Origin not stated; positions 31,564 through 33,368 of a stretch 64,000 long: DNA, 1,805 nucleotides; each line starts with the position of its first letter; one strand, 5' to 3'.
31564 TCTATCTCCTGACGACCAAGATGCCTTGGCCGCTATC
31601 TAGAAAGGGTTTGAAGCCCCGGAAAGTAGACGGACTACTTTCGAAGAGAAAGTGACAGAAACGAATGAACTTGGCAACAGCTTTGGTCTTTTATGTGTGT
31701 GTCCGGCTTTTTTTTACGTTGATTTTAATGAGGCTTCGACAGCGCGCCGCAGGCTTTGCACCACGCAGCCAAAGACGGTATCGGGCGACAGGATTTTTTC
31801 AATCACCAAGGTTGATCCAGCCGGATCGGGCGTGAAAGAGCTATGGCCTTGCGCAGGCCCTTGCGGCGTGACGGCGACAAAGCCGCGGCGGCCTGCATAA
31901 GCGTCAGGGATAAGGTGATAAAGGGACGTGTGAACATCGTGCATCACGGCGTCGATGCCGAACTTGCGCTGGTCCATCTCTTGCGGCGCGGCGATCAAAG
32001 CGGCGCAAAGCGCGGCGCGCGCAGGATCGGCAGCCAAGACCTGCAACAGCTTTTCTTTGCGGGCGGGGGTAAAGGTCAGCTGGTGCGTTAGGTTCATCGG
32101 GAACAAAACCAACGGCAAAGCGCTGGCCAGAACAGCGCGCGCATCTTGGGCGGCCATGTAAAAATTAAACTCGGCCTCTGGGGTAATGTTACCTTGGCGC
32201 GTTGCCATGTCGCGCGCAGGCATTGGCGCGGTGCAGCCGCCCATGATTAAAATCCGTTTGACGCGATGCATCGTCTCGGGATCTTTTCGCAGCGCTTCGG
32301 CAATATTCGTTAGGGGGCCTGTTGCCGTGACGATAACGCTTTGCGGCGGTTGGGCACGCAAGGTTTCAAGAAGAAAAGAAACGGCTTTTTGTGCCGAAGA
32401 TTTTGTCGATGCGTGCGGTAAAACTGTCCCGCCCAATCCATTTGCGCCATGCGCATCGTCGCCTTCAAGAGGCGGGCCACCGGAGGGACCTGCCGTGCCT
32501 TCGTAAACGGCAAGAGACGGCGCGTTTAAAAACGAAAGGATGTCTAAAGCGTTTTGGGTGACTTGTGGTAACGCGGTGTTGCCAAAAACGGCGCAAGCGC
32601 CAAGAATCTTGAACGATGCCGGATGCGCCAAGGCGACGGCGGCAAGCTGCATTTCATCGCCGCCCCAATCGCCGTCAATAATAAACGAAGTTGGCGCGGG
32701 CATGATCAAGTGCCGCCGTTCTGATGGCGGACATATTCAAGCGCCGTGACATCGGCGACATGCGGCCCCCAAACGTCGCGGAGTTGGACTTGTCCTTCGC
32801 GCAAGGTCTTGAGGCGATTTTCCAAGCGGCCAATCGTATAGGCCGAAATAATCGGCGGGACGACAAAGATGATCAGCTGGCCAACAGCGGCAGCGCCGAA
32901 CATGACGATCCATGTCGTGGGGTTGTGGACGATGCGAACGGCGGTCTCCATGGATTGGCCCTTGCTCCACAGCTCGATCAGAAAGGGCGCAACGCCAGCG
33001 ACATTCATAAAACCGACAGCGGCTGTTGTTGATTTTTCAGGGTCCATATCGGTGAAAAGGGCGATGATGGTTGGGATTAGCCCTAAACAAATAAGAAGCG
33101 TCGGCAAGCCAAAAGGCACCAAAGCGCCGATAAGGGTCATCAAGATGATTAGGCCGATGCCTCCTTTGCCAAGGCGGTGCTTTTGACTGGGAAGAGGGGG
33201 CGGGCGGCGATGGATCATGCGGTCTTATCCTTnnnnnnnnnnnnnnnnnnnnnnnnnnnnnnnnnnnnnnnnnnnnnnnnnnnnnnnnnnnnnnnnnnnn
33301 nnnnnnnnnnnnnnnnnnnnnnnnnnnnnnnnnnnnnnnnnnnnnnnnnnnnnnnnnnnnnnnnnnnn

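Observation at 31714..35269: Translationally coupled operon: membrane-anchored pseudokinase, 4-TM protein and nucleoside hydrolase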

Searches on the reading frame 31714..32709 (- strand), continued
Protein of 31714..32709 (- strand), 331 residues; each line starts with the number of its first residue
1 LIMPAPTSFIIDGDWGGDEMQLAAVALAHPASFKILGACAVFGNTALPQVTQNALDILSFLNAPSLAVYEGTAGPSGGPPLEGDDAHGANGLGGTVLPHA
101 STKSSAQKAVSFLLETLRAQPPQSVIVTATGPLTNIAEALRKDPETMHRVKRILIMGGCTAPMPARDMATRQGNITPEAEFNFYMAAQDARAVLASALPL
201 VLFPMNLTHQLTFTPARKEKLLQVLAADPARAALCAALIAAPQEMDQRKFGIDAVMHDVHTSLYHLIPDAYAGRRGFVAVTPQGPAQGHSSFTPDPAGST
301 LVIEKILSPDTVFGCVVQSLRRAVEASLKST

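Call 56: find_encoding_contigs(protein=P0297, flank=6000, max_places=2)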
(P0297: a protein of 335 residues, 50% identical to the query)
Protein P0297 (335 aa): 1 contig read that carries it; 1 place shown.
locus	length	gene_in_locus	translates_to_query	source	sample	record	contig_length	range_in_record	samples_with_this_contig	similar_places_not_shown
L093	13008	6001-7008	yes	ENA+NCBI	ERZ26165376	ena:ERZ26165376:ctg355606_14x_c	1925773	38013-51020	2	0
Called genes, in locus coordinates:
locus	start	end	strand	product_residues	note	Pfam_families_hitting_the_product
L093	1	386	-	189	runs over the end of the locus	PF00258:Flavodoxin_1, PF02525:Flavodoxin_2 (faint), PF03358:FMN_red, PF12724:Flavodoxin_5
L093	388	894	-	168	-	PF04264:YceI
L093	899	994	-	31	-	-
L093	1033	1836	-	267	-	PF02673:BacA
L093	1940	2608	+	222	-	PF02798:GST_N, PF13417:GST_N_3, PF13409:GST_N_2, PF00043:GST_C, PF13410:GST_C_2 (weak), PF14497:GST_C_3 (faint)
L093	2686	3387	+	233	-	-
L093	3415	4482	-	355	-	-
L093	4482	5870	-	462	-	PF00890:FAD_binding_2, PF01134:GIDA (weak), PF07992:Pyr_redox_2, PF12831:FAD_oxidored, PF13450:NAD_binding_8 (weak), PF13738:Pyr_redox_3 (weak), PF00070:Pyr_redox, PF02852:Pyr_redox_dim, +3 more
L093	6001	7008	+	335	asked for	PF01156:IU_nuc_hydro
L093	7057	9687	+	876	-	PF00332:Glyco_hydro_17 (weak), PF13506:Glyco_transf_21, PF00535:Glycos_transf_2, PF13641:Glyco_tranf_2_3, PF13632:Glyco_trans_2_3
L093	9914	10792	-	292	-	-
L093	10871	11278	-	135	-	PF01850:PIN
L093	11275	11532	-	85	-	PF22513:FitA-like_RHH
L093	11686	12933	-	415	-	PF00364:Biotin_lipoyl, PF25997:BSH_YhbJ (weak), PF25917:BSH_RND (weak), PF25919:BSH_CusB (weak), PF02817:E3_binding, PF00198:2-oxoacid_dh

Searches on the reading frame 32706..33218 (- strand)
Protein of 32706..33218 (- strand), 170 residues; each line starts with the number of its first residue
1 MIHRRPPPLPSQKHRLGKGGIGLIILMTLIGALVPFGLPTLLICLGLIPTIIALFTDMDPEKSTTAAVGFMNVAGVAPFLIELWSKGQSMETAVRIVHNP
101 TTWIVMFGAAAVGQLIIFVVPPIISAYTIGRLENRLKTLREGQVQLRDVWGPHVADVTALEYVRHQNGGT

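Call 3: search_protein_families(library=pfam, proteins=[window:32706-33218:-], max_evalue=0.1)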
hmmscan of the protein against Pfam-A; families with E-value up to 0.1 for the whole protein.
window:32706-33218:- (170 aa): 0 families

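Call 4: search_protein_families(library=ncbifam, proteins=[window:32706-33218:-], max_evalue=0.1)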
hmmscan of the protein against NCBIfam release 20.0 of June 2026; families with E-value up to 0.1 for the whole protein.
window:32706-33218:- (170 aa): 0 families

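Call 7: search_protein_families(library=padloc, proteins=[window:32706-33218:-], max_evalue=0.1)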
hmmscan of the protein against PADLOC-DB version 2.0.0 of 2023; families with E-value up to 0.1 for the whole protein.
window:32706-33218:- (170 aa): 0 families

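Call 17: find_homologous_proteins(query=window:32706-33218:-, max_evalue=0.001)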
Query window:32706-33218:- (170 aa): 10 proteins with E <= 0.001 among 118 candidates.
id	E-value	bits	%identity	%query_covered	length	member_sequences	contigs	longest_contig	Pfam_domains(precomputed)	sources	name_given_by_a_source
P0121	3.6e-107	374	100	100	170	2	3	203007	-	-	-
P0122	4.1e-78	279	77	93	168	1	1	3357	-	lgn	-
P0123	8.5e-60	220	58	93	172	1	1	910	-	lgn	-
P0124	9.2e-52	194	56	93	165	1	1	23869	-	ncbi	-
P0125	1.3e-51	193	58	89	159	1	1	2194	-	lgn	-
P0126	5.3e-49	185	52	95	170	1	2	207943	-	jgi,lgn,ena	jgi:hypothetical protein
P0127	5.5e-49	184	51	93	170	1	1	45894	-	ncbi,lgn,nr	ncbi:MAG: hypothetical protein PHD48_03560 [Alphaproteobacteria bacterium]|nr:hypothetical protein [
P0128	1.3e-47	180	52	90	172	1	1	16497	-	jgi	-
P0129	1.1e-44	170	53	87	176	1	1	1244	-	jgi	jgi:hypothetical protein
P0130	3.0e-38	150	46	90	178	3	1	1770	-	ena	-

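Call 64: search_solved_structures(query=A4, max_evalue=10)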
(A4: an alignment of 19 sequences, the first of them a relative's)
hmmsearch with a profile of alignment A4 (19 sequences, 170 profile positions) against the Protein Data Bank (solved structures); distinct sequences matched with E-value up to 10: 1.
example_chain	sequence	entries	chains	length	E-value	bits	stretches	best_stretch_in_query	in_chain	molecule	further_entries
9tlt_A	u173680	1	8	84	1.2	12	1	121-150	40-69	Sc-apCC-2-KLHL20-4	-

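Call 65: search_protein_families(library=pfam, alignment_id=A4, max_evalue=1)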
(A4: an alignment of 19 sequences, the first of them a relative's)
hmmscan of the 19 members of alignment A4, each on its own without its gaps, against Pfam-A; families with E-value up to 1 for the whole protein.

A. member 1, P0121 (170 aa): 0 families

B. families by the number of members that match (of 19 scanned): 17 families
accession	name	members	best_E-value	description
PF05241.17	EBP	2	0.11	EXPERA (EXPanded EBP superfamily)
PF07264.17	EI24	1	0.0028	Sulfate transporter CysZ/Etoposide-induced protein 2.4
PF07690.21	MFS_1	1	0.022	Major Facilitator Superfamily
PF07332.16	Phage_holin_3_6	1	0.023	Putative Actinobacterial Holin-X, holin superfamily III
PF04306.18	DUF456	1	0.029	Protein of unknown function (DUF456)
PF13903.11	Claudin_2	1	0.047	PMP-22/EMP/MP20/Claudin tight junction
PF21748.3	UPF0150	1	0.055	UPF0150-like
PF09822.16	ABC_transp_aux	1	0.085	ABC-type uncharacterized transport system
PF21419.2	RoxA-like_Cyt-c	1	0.09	RoxA-like, cytochrome c-like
PF10318.15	7TM_GPCR_Srh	1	0.1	Serpentine type 7TM GPCR chemoreceptor Srh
PF24237.1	INO80E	1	0.12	INO80 complex subunit E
PF15811.11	SVIP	1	0.14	Small VCP/p97-interacting protein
PF14897.12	EpsG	1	0.15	EpsG family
PF16311.10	TMEM100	1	0.19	Transmembrane protein 100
PF24195.1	DUF7420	1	0.23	Family of unknown function (DUF7420)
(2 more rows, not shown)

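Call 68: find_related_loci(query=A5, collection=metagenome_contigs, flank=4000)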
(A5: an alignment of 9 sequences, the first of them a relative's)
Query A5 (170 aa) in metagenome_contigs; peptide patterns used: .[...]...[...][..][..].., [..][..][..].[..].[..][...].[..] (x = any residue, [..] = any of these).
166 stretches matched a pattern; 45 encode a relative of the query (tblastn E <= 1e-3); 45 distinct loci.
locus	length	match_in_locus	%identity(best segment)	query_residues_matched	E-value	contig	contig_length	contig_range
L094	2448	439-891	54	18-168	2e-57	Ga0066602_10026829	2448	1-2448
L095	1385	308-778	52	11-167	1e-59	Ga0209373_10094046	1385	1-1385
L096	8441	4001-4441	53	23-169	4e-56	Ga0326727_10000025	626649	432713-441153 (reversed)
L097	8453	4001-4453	55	18-168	1e-55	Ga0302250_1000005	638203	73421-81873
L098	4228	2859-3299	55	23-169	5e-54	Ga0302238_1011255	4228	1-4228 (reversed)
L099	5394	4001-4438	51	23-168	8e-52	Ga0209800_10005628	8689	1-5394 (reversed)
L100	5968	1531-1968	51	23-168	8e-52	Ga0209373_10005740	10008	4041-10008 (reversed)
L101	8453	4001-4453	53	18-168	6e-52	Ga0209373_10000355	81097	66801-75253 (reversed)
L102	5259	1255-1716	51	10-163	2e-50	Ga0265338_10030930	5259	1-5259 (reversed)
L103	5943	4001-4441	50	23-169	4e-49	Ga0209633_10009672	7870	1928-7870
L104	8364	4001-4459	46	10-163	1e-44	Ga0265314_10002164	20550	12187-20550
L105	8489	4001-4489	52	7-167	1e-43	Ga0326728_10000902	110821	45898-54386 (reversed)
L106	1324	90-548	46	11-163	2e-44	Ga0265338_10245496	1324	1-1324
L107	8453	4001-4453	55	18-168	1e-55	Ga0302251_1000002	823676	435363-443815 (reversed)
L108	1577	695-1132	47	19-163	3e-43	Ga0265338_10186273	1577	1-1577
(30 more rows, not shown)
